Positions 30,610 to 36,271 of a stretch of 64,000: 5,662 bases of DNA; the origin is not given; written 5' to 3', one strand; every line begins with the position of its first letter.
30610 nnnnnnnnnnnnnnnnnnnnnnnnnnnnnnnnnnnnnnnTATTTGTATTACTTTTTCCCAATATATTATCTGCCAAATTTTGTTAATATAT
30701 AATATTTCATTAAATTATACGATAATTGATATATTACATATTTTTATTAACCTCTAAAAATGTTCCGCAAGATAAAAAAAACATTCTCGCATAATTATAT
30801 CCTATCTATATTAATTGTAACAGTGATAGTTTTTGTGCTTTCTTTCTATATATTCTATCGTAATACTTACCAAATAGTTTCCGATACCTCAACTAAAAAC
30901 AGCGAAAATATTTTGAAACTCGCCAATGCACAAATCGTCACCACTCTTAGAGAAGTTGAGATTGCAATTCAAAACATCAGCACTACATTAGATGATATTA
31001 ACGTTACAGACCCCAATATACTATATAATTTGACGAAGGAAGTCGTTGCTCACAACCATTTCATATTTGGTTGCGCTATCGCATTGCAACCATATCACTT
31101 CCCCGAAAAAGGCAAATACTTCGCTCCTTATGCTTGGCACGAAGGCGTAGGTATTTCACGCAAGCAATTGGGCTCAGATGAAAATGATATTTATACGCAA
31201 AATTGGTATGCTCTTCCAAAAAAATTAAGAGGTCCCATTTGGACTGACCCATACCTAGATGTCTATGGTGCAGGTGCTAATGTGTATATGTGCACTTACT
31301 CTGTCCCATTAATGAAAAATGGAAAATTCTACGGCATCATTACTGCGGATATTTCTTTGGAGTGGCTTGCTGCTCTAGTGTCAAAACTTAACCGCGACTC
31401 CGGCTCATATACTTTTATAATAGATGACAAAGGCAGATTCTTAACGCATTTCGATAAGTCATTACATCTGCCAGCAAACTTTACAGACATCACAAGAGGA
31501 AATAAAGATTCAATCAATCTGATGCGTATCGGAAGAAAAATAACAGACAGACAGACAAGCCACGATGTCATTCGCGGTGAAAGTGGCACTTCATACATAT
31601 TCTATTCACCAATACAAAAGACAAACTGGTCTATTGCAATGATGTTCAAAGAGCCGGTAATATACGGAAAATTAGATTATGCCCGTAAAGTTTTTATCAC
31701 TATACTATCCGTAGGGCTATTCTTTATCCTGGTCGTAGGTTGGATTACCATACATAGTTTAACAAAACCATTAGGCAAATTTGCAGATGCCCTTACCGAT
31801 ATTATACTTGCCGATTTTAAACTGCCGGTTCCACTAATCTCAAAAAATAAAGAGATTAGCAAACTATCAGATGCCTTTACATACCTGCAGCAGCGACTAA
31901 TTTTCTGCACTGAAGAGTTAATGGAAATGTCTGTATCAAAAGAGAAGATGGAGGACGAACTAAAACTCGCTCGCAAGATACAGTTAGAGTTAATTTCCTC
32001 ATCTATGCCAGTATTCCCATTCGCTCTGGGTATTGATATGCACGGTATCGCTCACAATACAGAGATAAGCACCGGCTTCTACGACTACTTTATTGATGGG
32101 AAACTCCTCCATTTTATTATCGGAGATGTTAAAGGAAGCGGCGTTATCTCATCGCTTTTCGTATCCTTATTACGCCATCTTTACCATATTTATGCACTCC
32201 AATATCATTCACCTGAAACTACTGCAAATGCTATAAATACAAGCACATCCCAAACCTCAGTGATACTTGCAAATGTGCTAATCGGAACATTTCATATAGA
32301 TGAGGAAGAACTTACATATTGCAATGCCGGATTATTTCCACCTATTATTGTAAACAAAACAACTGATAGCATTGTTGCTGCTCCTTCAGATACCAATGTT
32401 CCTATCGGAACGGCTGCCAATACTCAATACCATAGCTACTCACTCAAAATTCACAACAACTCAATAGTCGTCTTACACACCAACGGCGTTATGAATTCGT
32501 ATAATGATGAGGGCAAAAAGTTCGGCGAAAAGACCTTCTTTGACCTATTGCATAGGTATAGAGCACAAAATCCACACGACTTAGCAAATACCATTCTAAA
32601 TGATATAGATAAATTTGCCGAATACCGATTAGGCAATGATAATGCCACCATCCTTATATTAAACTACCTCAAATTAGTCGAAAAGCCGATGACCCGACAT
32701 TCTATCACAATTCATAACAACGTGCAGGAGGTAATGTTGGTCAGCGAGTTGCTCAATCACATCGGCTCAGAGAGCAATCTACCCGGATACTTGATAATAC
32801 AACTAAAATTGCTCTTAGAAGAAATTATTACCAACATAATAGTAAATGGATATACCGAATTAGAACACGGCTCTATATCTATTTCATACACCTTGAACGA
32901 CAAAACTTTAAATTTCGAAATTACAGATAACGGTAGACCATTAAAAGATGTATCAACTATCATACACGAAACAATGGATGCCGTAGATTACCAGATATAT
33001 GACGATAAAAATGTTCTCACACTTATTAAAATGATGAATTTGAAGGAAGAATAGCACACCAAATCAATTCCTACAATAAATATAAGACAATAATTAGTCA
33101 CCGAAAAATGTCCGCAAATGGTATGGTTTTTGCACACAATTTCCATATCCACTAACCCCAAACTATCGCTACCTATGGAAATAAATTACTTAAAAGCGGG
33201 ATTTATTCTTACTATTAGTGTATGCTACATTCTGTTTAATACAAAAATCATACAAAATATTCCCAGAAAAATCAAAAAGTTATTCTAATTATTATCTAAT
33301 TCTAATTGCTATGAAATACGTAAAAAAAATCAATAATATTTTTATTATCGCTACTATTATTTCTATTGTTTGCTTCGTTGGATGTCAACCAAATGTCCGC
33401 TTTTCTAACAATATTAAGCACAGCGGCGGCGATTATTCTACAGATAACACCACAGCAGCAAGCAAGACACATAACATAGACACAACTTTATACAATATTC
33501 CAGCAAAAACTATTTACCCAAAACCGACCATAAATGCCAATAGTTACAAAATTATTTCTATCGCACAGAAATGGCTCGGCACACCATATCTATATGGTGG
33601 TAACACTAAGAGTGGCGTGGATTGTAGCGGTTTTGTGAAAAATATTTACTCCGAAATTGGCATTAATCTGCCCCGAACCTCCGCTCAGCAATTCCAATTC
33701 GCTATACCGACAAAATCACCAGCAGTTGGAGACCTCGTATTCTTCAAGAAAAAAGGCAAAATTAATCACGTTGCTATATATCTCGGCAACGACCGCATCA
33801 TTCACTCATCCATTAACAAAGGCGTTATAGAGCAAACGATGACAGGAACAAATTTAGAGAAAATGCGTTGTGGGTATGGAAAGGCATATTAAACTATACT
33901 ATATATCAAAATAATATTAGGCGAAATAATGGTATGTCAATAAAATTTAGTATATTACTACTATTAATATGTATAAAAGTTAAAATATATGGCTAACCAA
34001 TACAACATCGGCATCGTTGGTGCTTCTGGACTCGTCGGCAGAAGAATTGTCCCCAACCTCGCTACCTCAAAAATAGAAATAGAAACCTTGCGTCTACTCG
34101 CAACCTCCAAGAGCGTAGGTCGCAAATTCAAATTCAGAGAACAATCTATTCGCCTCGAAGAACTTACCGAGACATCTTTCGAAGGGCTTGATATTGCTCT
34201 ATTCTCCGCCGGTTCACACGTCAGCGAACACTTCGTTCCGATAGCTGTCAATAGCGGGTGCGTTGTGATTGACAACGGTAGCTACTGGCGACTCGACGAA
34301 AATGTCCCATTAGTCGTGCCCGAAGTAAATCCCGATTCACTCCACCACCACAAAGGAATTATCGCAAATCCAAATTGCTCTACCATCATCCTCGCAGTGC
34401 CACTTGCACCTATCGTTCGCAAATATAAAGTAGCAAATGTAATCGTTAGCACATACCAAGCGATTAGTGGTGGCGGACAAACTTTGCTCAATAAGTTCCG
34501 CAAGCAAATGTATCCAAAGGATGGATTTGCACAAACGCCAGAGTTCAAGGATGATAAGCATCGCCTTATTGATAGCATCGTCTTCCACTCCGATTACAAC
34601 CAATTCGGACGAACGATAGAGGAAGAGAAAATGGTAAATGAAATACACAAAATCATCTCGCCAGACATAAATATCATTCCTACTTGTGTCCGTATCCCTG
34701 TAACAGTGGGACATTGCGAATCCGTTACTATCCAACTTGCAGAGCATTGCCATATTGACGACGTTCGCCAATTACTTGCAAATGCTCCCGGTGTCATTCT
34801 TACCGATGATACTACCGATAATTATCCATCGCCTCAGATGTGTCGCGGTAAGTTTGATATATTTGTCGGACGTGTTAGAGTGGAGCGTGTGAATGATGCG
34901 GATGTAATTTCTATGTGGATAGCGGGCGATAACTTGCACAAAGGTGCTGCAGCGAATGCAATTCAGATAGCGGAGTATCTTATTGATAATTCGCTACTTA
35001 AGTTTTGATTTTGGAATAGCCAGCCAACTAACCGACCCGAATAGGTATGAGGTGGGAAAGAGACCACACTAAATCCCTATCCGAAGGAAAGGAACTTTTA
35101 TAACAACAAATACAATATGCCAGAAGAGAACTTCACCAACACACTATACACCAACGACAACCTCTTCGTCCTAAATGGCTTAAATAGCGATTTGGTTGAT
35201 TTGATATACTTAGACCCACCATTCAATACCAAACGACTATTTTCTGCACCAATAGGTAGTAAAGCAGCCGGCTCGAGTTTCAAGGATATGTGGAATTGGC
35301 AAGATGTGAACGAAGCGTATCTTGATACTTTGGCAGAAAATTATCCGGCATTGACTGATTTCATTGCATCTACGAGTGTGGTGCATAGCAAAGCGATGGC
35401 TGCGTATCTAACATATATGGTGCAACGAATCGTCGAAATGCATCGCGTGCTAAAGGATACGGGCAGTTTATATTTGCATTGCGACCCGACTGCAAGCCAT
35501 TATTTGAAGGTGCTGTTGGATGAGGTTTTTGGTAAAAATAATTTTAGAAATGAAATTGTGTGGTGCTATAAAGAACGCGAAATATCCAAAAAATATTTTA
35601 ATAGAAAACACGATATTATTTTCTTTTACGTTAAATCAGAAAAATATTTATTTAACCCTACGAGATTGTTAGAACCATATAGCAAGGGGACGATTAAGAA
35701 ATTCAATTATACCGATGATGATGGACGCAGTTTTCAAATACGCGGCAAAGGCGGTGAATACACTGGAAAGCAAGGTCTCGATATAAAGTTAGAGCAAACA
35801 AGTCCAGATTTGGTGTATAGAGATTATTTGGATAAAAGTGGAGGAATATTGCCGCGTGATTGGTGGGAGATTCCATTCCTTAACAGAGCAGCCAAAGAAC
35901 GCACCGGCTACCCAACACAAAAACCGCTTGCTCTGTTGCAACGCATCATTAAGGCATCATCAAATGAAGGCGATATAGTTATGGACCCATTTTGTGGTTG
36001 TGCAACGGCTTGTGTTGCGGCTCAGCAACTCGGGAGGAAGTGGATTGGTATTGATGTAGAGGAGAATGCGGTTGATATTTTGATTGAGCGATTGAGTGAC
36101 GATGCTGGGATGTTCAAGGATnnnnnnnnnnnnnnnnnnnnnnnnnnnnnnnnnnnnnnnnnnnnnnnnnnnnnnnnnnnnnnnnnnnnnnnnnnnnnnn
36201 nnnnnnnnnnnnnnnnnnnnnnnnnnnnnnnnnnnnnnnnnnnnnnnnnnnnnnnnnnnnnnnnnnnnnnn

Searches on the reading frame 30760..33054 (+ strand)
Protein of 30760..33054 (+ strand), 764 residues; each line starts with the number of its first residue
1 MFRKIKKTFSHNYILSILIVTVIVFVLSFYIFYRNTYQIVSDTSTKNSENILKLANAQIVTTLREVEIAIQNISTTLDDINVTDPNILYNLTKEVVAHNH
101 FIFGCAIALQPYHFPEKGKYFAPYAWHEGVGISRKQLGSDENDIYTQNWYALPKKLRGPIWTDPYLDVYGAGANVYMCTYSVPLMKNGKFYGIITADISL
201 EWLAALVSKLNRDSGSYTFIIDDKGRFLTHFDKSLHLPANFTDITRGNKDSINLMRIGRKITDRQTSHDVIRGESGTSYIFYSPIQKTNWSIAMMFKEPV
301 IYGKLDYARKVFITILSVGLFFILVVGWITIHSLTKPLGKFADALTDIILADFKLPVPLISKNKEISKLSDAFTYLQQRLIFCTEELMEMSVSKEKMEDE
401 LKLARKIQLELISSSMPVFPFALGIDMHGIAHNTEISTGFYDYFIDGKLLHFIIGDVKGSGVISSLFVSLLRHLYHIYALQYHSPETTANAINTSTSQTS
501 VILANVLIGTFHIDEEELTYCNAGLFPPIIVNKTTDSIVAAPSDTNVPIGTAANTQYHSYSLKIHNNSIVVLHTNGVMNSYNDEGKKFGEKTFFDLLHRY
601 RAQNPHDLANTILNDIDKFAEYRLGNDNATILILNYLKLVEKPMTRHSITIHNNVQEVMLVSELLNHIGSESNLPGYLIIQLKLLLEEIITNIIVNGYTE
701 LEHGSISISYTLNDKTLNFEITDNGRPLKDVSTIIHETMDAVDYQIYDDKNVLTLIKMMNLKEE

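Call 3: search_protein_families(library=pfam, proteins=[window:30760-33054:+], max_evalue=0.01)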
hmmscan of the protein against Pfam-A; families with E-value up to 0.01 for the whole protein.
window:30760-33054:+ (764 aa): 5 families
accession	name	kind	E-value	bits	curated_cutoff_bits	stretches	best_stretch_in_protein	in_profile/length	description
PF22673.2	MCP-like_PDC_1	-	5.4e-27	94.9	27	1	88-204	1-112/113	Methyl-accepting chemotaxis protein-like, first PDC sensor domain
PF07228.17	SpoIIE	-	1.7e-26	93.8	25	1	448-634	3-189/192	Stage II sporulation protein E (SpoIIE)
PF02743.24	dCache_1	-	5.1e-15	56.1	45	1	143-293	94-238/240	Cache domain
PF13581.12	HATPase_c_2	-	5.6e-09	36.5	27.4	1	656-738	6-88/127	Histidine kinase-like ATPase domain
PF02518.31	HATPase_c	-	0.0094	16.8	26.4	0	681-728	5-49/111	Histidine kinase-, DNA gyrase B-, and HSP90-like ATPase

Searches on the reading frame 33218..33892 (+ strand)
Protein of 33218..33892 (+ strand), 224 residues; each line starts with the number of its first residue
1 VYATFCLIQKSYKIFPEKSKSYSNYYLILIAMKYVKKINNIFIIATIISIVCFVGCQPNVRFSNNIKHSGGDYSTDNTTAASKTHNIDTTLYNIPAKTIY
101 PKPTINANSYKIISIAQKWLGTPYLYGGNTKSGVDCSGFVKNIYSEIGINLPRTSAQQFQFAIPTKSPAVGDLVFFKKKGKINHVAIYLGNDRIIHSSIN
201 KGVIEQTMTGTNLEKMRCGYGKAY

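Call 3: search_protein_families(library=pfam, proteins=[window:33218-33892:+], max_evalue=0.01)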
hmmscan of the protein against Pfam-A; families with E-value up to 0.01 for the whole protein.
window:33218-33892:+ (224 aa): 3 families
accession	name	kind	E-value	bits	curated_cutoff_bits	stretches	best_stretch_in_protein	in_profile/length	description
PF00877.26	NLPC_P60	-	5.4e-29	100.7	23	1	121-215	1-98/105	NlpC/P60 family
PF05708.18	Peptidase_C92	-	3.5e-05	24.4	27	0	107-155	79-129/166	Permuted papain-like amidase enzyme, YaeF/YiiX, C92 family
PF05257.22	CHAP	-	0.00019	22.3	26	1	127-188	3-66/81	CHAP domain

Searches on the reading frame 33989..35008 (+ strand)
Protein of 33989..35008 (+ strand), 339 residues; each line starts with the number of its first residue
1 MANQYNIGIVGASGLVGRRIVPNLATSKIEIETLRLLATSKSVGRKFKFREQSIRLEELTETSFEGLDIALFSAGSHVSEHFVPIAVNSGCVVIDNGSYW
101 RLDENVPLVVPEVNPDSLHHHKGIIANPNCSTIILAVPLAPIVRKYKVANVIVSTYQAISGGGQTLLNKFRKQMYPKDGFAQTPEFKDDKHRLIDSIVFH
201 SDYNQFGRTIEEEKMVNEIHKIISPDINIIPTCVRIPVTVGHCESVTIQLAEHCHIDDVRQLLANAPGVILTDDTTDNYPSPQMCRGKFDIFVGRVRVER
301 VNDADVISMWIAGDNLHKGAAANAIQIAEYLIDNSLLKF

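Call 3: search_protein_families(library=pfam, proteins=[window:33989-35008:+], max_evalue=0.01)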
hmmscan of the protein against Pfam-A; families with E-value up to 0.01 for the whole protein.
window:33989-35008:+ (339 aa): 2 families
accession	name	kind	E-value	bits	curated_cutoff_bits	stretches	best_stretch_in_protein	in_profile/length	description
PF02774.23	Semialdhyde_dhC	-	8.4e-33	114.5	26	1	139-318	1-184/184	Semialdehyde dehydrogenase, dimerisation domain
PF01118.30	Semialdhyde_dh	-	1.6e-29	103.2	26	1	6-119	1-119/121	Semialdehyde dehydrogenase, NAD binding domain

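Call 17: find_encoding_contigs(protein=window:33989-35008:+, flank=10000, max_places=10)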
Protein window:33989-35008:+ (339 aa): 1 contig read that carries it; 1 place shown.
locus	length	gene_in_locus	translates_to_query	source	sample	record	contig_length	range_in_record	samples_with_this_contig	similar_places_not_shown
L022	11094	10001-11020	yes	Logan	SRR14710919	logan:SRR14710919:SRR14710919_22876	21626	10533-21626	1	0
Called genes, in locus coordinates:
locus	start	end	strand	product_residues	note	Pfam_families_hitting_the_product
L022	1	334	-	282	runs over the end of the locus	PF01555:N6_N4_Mtase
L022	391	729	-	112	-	-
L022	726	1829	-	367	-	-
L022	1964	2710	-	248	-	PF00106:adh_short, PF08659:KR, PF13561:adh_short_C2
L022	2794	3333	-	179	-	PF00886:Ribosomal_S16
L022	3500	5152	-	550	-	PF01555:N6_N4_Mtase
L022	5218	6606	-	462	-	PF01225:Mur_ligase, PF08245:Mur_ligase_M, PF02875:Mur_ligase_C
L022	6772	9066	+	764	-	PF22673:MCP-like_PDC_1, PF02743:dCache_1, PF07228:SpoIIE, PF13581:HATPase_c_2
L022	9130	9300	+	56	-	-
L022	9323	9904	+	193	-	PF05708:Peptidase_C92 (faint), PF00877:NLPC_P60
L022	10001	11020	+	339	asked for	PF01118:Semialdhyde_dh, PF02774:Semialdhyde_dhC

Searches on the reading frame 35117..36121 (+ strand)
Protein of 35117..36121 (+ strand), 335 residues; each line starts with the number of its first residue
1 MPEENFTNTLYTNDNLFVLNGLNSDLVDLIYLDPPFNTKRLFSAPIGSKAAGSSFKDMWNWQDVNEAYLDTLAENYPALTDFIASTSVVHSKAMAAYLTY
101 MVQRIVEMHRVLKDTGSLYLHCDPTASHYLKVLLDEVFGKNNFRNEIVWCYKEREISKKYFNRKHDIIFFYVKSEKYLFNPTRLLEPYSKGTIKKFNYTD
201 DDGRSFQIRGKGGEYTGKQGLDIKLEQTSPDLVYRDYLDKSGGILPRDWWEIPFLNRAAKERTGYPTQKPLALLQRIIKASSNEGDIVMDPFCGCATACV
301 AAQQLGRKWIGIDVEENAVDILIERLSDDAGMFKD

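Call 66: search_protein_representatives(protein=window:35117-36121:+)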
Query: 335 residues. Proteins with E-value up to 0.001 (for the whole library): 44312; up to 1e-10: 12465; up to 1e-30: 3809. The best 150 are listed.
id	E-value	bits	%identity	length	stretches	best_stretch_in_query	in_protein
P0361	1.2e-215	731.4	51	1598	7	8-209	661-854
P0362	9.1e-127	439.2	66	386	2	7-197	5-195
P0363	7.0e-115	400.1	54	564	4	112-327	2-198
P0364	3.9e-114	397.6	60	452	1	7-330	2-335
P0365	5.5e-111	387.3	58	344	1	7-327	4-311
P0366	2.0e-105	369.0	55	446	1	4-335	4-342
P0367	3.4e-98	345.3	58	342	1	8-318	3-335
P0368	3.1e-96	338.8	52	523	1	8-331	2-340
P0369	5.1e-96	338.1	52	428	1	8-333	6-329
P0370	7.8e-95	334.2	54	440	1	4-332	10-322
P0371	1.1e-94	333.7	56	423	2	7-212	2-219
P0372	3.2e-94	332.2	53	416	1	5-327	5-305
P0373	3.3e-94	332.1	50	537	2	4-251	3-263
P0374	3.5e-94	332.1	60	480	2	7-206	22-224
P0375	2.2e-93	329.4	52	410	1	5-333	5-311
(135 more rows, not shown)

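Call 72: search_protein_families(library=pfam, alignment_id=A6, max_evalue=0.001)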
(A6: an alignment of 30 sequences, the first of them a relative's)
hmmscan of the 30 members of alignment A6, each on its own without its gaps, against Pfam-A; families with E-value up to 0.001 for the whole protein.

A. member 1, P0368 (523 aa): 4 families
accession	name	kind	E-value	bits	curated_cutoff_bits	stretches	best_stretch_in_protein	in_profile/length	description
PF01555.25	N6_N4_Mtase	-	4e-48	164.7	26.7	1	22-331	1-219/221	DNA methylase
PF22722.2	NA-iREase1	-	1.8e-07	31.5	27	1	375-487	6-106/106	NACHT-associated inactive Restriction Endonuclease 1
PF04471.18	Mrr_cat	-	2.8e-07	31.1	21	1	372-458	7-99/115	Restriction endonuclease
PF13847.12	Methyltransf_31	-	0.00099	19.2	27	0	292-328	2-41/145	Methyltransferase domain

B. families by the number of members that match (of 30 scanned): 13 families
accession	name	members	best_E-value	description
PF01555.25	N6_N4_Mtase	30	1.4e-103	DNA methylase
PF10544.15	T5orf172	9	6.2e-11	T5orf172 domain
PF03602.21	Cons_hypoth95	8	2.1e-05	Conserved hypothetical protein 95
PF13455.12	MUG113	7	1.1e-07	Meiotically up-regulated gene 113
PF02086.21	MethyltransfD12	6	0.00016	D12 class N6 adenine-specific DNA methyltransferase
PF22722.2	NA-iREase1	4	2.8e-09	NACHT-associated inactive Restriction Endonuclease 1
PF04471.18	Mrr_cat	3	1.4e-08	Restriction endonuclease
PF13847.12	Methyltransf_31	3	3.3e-06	Methyltransferase domain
PF01170.24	UPF0020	2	9.7e-10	RMKL-like, methyltransferase domain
PF05876.18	GpA_ATPase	1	6.5e-46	Phage terminase large subunit gpA, ATPase domain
PF06945.18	DUF1289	1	5.3e-09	Protein of unknown function (DUF1289)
PF13649.12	Methyltransf_25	1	4e-08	Methyltransferase domain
PF02384.22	N6_Mtase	1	3.9e-05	N-6 DNA Methylase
